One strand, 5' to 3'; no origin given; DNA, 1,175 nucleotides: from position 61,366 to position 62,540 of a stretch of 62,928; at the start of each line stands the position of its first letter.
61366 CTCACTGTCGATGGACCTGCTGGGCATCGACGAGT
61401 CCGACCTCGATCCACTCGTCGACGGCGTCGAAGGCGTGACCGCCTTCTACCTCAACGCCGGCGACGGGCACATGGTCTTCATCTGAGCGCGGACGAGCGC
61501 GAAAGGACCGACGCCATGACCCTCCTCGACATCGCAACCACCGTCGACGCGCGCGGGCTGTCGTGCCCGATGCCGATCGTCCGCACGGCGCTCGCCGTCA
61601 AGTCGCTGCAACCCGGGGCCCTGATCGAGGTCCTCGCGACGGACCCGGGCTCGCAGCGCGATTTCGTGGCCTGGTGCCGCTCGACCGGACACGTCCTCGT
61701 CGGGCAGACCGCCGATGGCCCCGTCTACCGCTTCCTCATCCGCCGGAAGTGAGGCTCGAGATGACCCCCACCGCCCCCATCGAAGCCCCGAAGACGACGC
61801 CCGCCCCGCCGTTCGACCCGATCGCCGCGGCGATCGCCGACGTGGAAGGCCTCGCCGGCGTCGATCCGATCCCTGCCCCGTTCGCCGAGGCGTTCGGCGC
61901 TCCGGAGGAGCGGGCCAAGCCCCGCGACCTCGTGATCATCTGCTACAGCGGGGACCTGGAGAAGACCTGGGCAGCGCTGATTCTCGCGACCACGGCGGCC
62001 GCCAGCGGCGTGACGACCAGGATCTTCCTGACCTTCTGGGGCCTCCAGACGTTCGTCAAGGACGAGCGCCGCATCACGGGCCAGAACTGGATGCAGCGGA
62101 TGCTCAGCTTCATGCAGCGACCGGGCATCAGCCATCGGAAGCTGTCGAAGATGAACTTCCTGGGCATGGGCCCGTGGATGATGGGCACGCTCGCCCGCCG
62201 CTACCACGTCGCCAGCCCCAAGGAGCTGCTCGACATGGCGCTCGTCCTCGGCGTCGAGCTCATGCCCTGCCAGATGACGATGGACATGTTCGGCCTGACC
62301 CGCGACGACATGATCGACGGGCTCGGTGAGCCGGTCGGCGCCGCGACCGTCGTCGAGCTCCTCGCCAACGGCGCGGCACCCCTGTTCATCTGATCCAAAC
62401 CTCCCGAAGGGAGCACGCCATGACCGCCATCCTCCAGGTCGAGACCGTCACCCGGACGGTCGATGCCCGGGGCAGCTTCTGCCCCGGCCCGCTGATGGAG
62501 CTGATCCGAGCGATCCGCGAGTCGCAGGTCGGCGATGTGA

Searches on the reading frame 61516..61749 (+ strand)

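Call 76: search_protein_families(library=pfam, proteins=[window:61516-61749:+], max_evalue=0.0001)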
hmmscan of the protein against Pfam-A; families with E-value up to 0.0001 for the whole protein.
window:61516-61749:+ (78 aa): 1 family
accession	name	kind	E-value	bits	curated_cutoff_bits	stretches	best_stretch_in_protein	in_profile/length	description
PF01206.22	TusA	-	1.5e-24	86.1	28.6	1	9-77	2-70/70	Sulfurtransferase TusA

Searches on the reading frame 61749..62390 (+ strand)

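Call 76: search_protein_families(library=pfam, proteins=[window:61749-62390:+], max_evalue=0.0001)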
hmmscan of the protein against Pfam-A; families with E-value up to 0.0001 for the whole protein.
window:61749-62390:+ (214 aa): 2 families
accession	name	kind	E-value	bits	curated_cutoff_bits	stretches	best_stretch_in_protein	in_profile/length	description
PF13686.11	DrsE_2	-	6.4e-38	130.6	25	1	61-213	5-156/156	DsrE/DsrF/DrsH-like family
PF02635.20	DsrE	-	3.7e-05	24.3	22.7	0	158-209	61-111/116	DsrE/DsrF-like family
